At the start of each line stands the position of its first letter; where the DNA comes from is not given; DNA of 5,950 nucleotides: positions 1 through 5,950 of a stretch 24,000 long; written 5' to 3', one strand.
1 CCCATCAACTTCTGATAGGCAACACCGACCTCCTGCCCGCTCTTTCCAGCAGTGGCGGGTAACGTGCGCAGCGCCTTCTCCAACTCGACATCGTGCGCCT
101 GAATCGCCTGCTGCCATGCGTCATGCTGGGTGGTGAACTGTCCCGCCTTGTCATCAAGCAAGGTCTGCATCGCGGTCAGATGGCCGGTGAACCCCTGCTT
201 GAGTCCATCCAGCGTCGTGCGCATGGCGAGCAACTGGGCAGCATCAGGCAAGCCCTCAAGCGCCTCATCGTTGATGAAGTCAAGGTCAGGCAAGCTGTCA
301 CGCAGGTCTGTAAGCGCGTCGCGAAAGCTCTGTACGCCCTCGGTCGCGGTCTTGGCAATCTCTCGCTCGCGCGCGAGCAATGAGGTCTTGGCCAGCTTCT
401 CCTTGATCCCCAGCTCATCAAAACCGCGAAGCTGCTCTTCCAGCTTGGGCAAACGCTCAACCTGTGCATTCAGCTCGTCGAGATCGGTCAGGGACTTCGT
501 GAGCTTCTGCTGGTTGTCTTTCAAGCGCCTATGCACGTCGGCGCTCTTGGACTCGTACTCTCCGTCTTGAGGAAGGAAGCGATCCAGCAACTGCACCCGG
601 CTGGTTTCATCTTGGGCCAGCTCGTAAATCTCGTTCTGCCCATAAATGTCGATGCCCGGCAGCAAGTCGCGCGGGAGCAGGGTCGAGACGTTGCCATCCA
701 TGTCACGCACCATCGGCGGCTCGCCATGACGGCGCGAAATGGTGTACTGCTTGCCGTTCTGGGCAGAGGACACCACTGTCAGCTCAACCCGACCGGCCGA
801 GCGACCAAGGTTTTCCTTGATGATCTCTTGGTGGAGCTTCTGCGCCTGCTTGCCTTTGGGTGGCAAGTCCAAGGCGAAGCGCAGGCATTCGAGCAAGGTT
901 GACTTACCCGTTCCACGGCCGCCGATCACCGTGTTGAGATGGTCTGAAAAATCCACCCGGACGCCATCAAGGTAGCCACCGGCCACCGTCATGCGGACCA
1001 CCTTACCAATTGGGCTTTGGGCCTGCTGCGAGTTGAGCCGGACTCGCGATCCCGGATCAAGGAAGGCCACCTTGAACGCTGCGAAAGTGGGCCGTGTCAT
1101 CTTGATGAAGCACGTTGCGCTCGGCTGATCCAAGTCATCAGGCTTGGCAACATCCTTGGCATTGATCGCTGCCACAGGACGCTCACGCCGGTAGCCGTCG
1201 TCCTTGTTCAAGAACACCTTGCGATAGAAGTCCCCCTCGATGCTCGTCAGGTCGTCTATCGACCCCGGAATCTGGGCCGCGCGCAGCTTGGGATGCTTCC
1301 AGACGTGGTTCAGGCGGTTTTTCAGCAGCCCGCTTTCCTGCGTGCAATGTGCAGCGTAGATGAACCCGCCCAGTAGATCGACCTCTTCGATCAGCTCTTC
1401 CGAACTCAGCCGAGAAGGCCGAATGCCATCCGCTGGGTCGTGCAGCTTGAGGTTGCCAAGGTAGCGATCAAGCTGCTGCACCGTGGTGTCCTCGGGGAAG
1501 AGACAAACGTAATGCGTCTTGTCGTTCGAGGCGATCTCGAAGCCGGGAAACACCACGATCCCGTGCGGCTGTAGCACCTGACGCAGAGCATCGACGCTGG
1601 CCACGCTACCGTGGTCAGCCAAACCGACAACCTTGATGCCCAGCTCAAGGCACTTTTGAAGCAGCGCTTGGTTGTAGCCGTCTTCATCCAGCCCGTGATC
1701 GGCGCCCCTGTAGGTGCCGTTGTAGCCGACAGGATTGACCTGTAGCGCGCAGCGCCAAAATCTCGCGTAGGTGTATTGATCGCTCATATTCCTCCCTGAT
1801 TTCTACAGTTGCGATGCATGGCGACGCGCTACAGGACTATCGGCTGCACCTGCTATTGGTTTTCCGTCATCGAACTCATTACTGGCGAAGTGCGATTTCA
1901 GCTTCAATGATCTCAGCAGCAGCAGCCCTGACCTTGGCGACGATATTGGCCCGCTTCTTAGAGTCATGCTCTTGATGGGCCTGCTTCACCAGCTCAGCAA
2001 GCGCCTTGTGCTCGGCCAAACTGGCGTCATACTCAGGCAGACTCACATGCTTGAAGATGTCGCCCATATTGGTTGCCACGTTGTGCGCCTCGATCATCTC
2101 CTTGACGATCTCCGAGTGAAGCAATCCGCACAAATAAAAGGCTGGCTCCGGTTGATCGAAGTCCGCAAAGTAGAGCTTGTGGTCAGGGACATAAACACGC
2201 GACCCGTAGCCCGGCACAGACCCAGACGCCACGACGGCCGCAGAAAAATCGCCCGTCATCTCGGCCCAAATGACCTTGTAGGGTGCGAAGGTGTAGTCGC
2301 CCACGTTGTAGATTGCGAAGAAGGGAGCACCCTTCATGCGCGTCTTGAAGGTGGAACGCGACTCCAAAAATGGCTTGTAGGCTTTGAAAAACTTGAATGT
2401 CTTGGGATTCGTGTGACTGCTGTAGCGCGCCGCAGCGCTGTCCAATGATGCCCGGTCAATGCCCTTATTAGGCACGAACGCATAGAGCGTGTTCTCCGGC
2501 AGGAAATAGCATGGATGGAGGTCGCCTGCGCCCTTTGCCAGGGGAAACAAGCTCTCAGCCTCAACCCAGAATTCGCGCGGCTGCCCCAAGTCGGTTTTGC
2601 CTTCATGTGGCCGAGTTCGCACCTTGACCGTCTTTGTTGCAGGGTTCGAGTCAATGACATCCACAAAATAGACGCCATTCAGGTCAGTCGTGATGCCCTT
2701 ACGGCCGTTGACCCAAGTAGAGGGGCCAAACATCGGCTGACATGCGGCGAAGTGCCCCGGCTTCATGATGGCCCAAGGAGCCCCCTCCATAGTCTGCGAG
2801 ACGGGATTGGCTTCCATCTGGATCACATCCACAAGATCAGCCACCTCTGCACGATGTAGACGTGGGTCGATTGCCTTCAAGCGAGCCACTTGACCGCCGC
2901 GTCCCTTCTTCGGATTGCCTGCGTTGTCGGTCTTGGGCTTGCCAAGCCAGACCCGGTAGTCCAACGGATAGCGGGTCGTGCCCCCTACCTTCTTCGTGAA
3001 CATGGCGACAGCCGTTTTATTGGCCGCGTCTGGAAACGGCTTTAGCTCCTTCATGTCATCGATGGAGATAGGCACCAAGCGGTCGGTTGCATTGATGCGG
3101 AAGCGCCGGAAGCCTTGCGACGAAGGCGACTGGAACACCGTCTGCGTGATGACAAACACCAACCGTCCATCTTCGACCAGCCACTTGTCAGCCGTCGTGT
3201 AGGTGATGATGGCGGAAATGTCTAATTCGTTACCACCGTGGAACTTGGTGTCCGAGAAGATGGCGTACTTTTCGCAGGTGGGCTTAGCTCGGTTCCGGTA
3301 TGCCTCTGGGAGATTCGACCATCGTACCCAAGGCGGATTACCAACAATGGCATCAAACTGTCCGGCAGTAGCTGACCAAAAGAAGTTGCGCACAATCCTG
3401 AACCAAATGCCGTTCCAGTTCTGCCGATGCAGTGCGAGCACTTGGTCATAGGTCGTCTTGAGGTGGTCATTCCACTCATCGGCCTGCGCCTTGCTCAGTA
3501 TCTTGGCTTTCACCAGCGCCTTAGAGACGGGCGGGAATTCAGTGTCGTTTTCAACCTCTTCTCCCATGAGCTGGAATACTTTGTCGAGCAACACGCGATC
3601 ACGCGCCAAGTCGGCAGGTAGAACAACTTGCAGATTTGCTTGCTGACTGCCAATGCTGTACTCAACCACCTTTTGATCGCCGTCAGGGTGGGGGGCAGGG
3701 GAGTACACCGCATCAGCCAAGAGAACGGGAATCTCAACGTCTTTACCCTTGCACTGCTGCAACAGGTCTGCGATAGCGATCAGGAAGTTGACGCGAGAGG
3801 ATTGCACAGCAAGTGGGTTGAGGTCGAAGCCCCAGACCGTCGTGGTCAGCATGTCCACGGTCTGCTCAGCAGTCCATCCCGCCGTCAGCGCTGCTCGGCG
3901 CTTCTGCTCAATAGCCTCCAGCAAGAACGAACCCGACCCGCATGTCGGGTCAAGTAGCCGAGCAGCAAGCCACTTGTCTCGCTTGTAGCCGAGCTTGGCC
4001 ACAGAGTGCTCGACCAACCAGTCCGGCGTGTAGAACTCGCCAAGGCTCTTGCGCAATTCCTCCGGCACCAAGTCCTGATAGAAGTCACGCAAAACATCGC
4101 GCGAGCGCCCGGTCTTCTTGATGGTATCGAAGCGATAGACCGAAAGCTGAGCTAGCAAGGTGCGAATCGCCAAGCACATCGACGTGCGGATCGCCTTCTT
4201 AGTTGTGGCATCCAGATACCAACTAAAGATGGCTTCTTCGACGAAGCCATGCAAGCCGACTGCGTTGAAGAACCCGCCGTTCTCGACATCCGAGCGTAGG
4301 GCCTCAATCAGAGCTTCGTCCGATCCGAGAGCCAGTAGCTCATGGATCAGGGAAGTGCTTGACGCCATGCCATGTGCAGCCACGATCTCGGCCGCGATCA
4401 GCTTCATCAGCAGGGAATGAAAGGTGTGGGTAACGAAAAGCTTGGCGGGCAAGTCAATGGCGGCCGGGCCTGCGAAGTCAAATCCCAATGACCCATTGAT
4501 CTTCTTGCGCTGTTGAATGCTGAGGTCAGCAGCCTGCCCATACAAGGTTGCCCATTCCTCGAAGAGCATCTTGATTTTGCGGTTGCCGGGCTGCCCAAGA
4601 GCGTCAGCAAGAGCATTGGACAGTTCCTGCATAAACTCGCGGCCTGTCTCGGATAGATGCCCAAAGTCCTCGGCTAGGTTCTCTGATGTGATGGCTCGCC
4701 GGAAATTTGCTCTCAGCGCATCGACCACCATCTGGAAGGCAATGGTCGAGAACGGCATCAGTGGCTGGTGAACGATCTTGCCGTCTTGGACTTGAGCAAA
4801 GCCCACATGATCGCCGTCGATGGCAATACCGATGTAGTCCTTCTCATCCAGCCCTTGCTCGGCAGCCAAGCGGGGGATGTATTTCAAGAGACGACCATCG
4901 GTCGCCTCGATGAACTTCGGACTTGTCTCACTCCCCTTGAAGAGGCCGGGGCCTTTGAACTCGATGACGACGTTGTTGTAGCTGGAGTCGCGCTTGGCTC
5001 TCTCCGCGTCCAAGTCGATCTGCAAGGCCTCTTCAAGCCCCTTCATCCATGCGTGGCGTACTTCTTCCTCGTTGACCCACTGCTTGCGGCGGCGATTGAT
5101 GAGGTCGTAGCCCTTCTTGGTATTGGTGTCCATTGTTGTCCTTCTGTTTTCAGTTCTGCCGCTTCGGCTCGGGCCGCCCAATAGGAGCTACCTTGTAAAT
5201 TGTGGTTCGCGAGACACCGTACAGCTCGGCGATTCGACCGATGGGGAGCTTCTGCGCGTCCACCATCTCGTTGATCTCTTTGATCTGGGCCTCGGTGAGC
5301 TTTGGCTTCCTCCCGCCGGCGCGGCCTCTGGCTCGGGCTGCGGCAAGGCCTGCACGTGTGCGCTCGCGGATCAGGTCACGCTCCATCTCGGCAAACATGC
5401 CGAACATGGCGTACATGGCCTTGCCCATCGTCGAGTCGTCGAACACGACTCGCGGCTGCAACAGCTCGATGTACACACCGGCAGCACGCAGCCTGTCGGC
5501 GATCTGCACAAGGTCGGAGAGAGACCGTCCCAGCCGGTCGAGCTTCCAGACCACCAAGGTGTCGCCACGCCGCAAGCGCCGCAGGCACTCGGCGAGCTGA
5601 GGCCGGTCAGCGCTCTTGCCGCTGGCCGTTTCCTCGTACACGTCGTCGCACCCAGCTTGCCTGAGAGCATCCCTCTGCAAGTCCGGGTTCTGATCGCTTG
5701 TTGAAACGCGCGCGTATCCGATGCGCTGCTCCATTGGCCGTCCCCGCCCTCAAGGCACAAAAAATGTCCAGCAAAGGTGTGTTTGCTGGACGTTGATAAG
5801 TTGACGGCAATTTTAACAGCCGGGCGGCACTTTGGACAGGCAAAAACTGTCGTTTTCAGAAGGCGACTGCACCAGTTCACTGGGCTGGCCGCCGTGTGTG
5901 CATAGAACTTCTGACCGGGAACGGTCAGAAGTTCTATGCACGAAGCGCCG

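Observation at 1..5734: Resolvase-linked pair: a 1084-aa MmeI/PglX-like methyltransferase followed by a PHP-SMC ATPase, a candidate two-component defence module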

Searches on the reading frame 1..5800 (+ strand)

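Call 20: search_solved_structures(query=L001:4447-7101:-, max_evalue=0.01)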
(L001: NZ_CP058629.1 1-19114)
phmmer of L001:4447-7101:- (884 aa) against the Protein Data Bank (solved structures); distinct sequences matched with E-value up to 0.01: 3.
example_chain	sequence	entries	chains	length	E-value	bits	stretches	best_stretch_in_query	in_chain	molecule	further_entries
6zz6_B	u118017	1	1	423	0.002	19.6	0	278-328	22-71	Structural maintenance of chromosomes protein 3,Structural maintenance of chromosomes prot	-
7p7q_0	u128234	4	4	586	0.0021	19.5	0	756-797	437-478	ARE-ABC-F family resistance factor PoxtA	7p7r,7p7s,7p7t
4ux3_A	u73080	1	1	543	0.0077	17.6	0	278-328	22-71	STRUCTURAL MAINTENANCE OF CHROMOSOMES PROTEIN 3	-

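Call 21: search_protein_families(library=ncbifam, proteins=[L001:4447-7101:-], max_evalue=0.001)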
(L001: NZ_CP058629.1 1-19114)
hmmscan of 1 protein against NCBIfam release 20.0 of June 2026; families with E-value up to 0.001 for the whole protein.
L001:4447-7101:- (884 aa): 17 families
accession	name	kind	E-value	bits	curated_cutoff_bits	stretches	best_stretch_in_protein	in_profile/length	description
NF045780.1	TrlF_fam_ATP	equivalog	3.1e-172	575.6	350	1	7-883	2-944/944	TrlF family AAA-like ATPase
NF045781.1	Spaf1101_AAA_ATP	equivalog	8.2e-62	209.8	475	2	729-883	678-833/836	Spaf_1101 family AAA-like ATPase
NF042955.1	Ppl_antiphage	equivalog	6e-51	173.4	1000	2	76-661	76-645/882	anti-phage protein Ppl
NF000355.4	ribo_prot_ABC_F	equivalog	2.8e-09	36.4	380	1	703-822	54-172/499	ribosomal protection-like ABC-F family protein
NF003034.1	PRK03918.1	equivalog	3.9e-09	35.1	700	1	277-357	18-94/878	DNA double-strand break repair ATPase Rad50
NF040873.1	AztA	equivalog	2.3e-06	27.3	220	0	742-824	98-179/191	zinc ABC transporter ATP-binding protein AztA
TIGR02169.1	SMC_prok_A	equivalog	5.5e-06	24.3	729.4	0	276-353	17-99/1165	chromosome segregation protein SMC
NF000167.2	ABCF_Lsa_all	exception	1.3e-05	24.4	750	1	734-823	91-172/492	Lsa family ABC-F type ribosomal protection protein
NF053840.1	MnTportMntADein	equivalog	6.7e-05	22.6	400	0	754-824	123-193/240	manganese ABC transporter ATP-binding protein MntA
NF008409.0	PRK11231.1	equivalog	8.7e-05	22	375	0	757-799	131-173/255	Fe(3+) dicitrate ABC transporter ATP-binding protein FecE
TIGR03608.1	L_ocin_972_ABC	subfamily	9.9e-05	21.9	254.85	0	761-826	131-196/206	putative bacteriocin export ABC transporter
TIGR01166.1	cbiO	subfamily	0.00013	21.5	211.8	0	734-825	98-188/190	cobalt ABC transporter, ATP-binding protein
NF041034.1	Rad50_Sulf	equivalog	0.00013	20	1000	0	277-353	18-85/872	DNA double-strand break repair ATPase Rad50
NF000169.2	ABCF_Sal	exception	0.00064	18.5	725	0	731-823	97-186/542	Sal family ABC-F type ribosomal protection protein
TIGR02857.1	CydD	equivalog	0.00071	18.7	435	0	753-825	447-518/529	thiol reductant ABC exporter subunit CydD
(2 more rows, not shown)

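Call 22: search_protein_families(library=pfam, proteins=[L001:4447-7101:-], max_evalue=1)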
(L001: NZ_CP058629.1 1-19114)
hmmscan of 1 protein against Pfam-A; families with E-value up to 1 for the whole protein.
L001:4447-7101:- (884 aa): 14 families
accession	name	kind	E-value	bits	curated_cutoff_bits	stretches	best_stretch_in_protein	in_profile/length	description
PF13476.12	AAA_23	-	4e-10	41.1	27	1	274-474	11-176/201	AAA domain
PF13304.12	AAA_21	-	5.6e-09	36.9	27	2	721-826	204-302/304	AAA domain, putative AbiEii toxin, Type IV TA system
PF02463.25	SMC_N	-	9.6e-08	32.2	40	1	276-830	18-205/220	RecF/RecN/SMC N terminal domain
PF13175.12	AAA_15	-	0.0003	21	32.1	1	273-338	15-81/374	AAA ATPase domain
PF13555.12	AAA_29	-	0.0069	16.5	27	1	271-304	10-44/61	P-loop containing region of AAA domain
PF02811.25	PHP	-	0.02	15.7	26.4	1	41-99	19-81/164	PHP domain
PF07366.18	SnoaL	-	0.038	14.2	28.4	0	480-532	35-83/126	SnoaL-like polyketide cyclase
PF00005.33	ABC_tran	-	0.05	14.7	25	0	286-313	15-41/137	ABC transporter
PF24389.1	ORC-CDC6-like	-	0.08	12.1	27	1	287-304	37-54/571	ORC-CDC6-like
PF11690.13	DUF3287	-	0.13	12.5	27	1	411-463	49-102/121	Protein of unknown function (DUF3287)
PF07426.16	Dynactin_p22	-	0.2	11.9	25.2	1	402-483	14-98/168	Dynactin subunit p22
PF06746.16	DUF1216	-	0.28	11.7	21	0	413-443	46-76/134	Protein of unknown function (DUF1216)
PF11647.13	MLD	-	0.39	11.3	35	1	576-652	8-81/81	Membrane Localization Domain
PF03462.23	PCRF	-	0.84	9.9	24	0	590-655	23-91/194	PCRF domain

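Call 25: find_homologous_proteins(query=L001:4447-7101:-, max_evalue=0.00001)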
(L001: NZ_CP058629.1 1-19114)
Query L001:4447-7101:- (884 aa): 2340 proteins with E <= 0.00001 among 8000 candidates; the best 120 are listed.
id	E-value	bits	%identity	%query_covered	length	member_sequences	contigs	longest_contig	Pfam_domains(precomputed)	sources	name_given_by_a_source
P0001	0.0e+0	1923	97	100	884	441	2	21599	PF13476.13,PF02463.26,PF13304.13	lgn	-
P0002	0.0e+0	1907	96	100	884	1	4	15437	PF13476.13,PF02463.26,PF13304.13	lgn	-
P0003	0.0e+0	1902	96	100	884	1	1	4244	PF13476.13,PF02463.26,PF13304.13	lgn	-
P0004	0.0e+0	1895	95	100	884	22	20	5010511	PF13476.13,PF02463.26,PF13304.13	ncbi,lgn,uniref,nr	ncbi:TrlF family AAA-like ATPase [Xanthomonas oryzae]|uniref:ATPase involved in DNA repair n=1 Tax=X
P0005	0.0e+0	1889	95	100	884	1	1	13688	PF13476.13,PF02463.26,PF13304.13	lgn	-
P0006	0.0e+0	1874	94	100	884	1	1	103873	PF13476.13,PF02463.26,PF13304.13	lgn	-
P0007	0.0e+0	1869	94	100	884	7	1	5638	PF13476.13,PF02463.26,PF13304.13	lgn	-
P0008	0.0e+0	1863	94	100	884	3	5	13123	PF13476.13,PF02463.26,PF13304.13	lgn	-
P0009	0.0e+0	1863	94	100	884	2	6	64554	PF13476.13,PF02463.26,PF13304.13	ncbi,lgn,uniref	ncbi:AAA family ATPase [Pseudomonas aeruginosa]|uniref:TrlF family AAA-like ATPase n=1 Tax=Pseudomon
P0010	0.0e+0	1858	93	100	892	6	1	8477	PF13476.13,PF02463.26,PF13304.13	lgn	-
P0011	0.0e+0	1857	94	100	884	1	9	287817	PF13476.13,PF02463.26,PF13304.13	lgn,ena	-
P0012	0.0e+0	1857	94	100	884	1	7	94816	PF13476.13,PF02463.26,PF13304.13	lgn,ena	-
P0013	0.0e+0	1855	93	100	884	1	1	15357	PF13476.13,PF02463.26,PF13304.13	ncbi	-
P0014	0.0e+0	1854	94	100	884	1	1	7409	PF13476.13,PF02463.26,PF13304.13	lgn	-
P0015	0.0e+0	1854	94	100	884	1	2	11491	PF13476.13,PF02463.26,PF13304.13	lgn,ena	-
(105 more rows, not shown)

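Call 27: find_related_loci(query=A1, collection=genome_contigs, flank=8000)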
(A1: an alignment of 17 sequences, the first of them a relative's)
Query A1 (884 aa) in genome_contigs; peptide patterns used: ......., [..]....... (x = any residue, [..] = any of these).
330 stretches matched a pattern; 226 encode a relative of the query (tblastn E <= 1e-3); the best 80 are kept; 80 distinct loci.
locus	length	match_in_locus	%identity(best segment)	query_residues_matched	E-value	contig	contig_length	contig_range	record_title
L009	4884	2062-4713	99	1-884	0e+0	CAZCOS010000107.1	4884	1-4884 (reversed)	MAG TPA_asm: uncultured Sterolibacterium sp. isolate SRP263991_co5_122 genome assembly, contig: NODE_35026_length_4884_c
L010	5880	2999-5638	94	5-884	0e+0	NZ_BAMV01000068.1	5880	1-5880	Acetobacter cibinongensis strain 4H-1, whole genome shotgun sequence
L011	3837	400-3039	94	5-884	0e+0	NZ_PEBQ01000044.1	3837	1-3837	Acetobacter pomorum strain LHT 2458 NODE_64_length_3837_cov_105.992034, whole genome shotgun sequence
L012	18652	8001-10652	92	1-884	0e+0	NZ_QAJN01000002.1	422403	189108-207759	Paucibacter sp. KBW04 KBW4_TGACCA_contig_2, whole genome shotgun sequence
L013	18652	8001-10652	92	1-884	0e+0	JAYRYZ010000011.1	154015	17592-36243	MAG: Rhodocyclaceae bacterium isolate EBPR_s472bin.19 NODE_112_length_154015_cov_3.139446, whole genome shotgun sequence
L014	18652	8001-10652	93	1-884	0e+0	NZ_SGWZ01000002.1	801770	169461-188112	Kerstersia gyiorum strain DSM 16618 Ga0310503_12, whole genome shotgun sequence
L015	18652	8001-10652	94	1-884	0e+0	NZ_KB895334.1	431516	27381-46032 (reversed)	Chitiniphilus shinanonensis DSM 23277 C556DRAFT_scaffold00001.1, whole genome shotgun sequence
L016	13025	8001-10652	93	1-884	0e+0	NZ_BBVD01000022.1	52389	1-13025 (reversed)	Comamonas thiooxydans strain DSM 17888, whole genome shotgun sequence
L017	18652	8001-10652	92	1-884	0e+0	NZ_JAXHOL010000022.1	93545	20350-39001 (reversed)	MAG: Rhodoferax sp. isolate Salar_de_Ascotan_water_MAG_AWA33 contig_3634_polypolish, whole genome shotgun sequence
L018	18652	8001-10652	83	1-884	0e+0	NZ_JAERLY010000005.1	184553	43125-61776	Gluconobacter sp. Dm-62 scaffold5_size184553, whole genome shotgun sequence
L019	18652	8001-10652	81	1-884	0e+0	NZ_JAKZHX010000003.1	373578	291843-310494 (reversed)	Undibacterium sp. TS12 3, whole genome shotgun sequence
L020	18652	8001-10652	81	1-884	0e+0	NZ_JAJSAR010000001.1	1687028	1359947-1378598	Pseudohongiella sp. O18 NODE_1_length_1687028_cov_301.850233, whole genome shotgun sequence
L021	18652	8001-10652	76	1-884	0e+0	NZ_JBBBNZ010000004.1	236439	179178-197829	Marinobacter sp. C2H3 NODE_4_length_236439_cov_150.543031, whole genome shotgun sequence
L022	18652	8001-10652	71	1-884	0e+0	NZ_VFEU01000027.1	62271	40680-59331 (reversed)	Pseudomonas rhodesiae strain DSM 14020 27_62271_75.8862, whole genome shotgun sequence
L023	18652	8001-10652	71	1-884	0e+0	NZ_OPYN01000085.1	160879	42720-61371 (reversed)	Pseudomonas inefficax strain JV551A3, whole genome shotgun sequence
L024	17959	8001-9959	99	1-653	0e+0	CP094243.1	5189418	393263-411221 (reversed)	Xanthomonas phaseoli pv. phaseoli strain ATCC 49119 chromosome, complete genome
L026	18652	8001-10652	87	1-884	0e+0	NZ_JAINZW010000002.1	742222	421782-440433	Novilysobacter selenitireducens strain 13A NODE_2_length_742222_cov_90.981599, whole genome shotgun sequence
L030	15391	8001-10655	69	1-884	0e+0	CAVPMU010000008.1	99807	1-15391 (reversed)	MAG: uncultured Gammaproteobacteria bacterium isolate MFD10097.bin.1.35 genome assembly, contig: contig_1684, whole geno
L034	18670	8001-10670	66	1-884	0e+0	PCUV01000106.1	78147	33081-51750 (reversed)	MAG: Comamonadaceae bacterium CG12_big_fil_rev_8_21_14_0_65_59_15 CG12_8_21_14_0.65_scaffold_197_c, whole genome shotgun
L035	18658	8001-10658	65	1-884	0e+0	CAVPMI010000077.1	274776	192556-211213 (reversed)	MAG: uncultured proteobacterium isolate MFD00082.bin.3.91 genome assembly, contig: contig_5739, whole genome shotgun seq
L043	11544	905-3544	63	5-884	0e+0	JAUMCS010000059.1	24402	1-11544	MAG: Burkholderiaceae bacterium isolate G_BURK1 NODE_1737_length_24402_cov_2.123172, whole genome shotgun sequence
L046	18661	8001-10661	69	1-884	0e+0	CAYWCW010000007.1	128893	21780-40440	MAG TPA_asm: uncultured Cellvibrionaceae bacterium isolate SRP344714_co2_360 genome assembly, contig: NODE_281_length_12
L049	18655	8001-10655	57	1-884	0e+0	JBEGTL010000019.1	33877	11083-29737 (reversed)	MAG: Pseudomonadota bacterium isolate providencecreek_2019_sw_WHONDRS-S19S_0007_A_bin.2 scaffold_0000042, whole genome s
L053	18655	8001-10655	53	1-884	0e+0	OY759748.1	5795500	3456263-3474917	MAG: uncultured Desulfobacter sp. isolate d0620cd2-44ed-4ad5-9930-dc425a2a51ce genome assembly, chromosome: 1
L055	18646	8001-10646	53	3-884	0e+0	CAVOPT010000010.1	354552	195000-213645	MAG: uncultured delta proteobacterium isolate MFD00032.bin.1.221 genome assembly, contig: contig_37908, whole genome sho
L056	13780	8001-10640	56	3-884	0e+0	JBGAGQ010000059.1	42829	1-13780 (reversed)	MAG: Thermoanaerobaculia bacterium isolate MAG_MBR_H125.76 MBRH125-76_opera_contig_2437, whole genome shotgun sequence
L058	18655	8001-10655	52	1-884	0e+0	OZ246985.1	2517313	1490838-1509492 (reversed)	MAG: Spirochaetaceae bacterium isolate b38d4da2-e2e0-47dc-b259-ad184f0061a5 genome assembly, chromosome: 1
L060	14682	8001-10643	54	2-884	0e+0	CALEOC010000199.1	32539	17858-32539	MAG TPA_asm: uncultured Myxococcales bacterium isolate SRR1561992_bin.48_CONCOCT_v1.1_MAG genome assembly, contig: ERZ72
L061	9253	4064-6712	52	1-884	0e+0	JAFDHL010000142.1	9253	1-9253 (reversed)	MAG: Deltaproteobacteria bacterium isolate Meg22_1214_Bin_234 Meg22_1214_Bin_234_scaffold_35537, whole genome shotgun se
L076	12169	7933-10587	52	1-884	0e+0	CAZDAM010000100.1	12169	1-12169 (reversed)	MAG TPA_asm: uncultured bacterium isolate binchicken_co208_466 genome assembly, contig: NODE_7945_length_12169_cov_10.27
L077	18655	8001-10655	51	1-884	0e+0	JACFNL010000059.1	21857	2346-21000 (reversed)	MAG: Candidatus Cloacimonadota bacterium isolate BROCD023 NODE_1836_length_21857_cov_5.586460, whole genome shotgun sequ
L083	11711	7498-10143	53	5-884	0e+0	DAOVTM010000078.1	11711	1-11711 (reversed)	MAG TPA_asm: Desulfobulbaceae bacterium isolate CSMAG_1653 CSMAG_1653_k141_3430326_length_11711_cov_13.1722, whole genom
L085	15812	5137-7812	52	1-884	0e+0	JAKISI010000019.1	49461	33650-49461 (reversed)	MAG: Candidatus Polarisedimenticolaceae bacterium isolate D96SM.bin.13 NODE_518_length_49461_cov_14.483541, whole genome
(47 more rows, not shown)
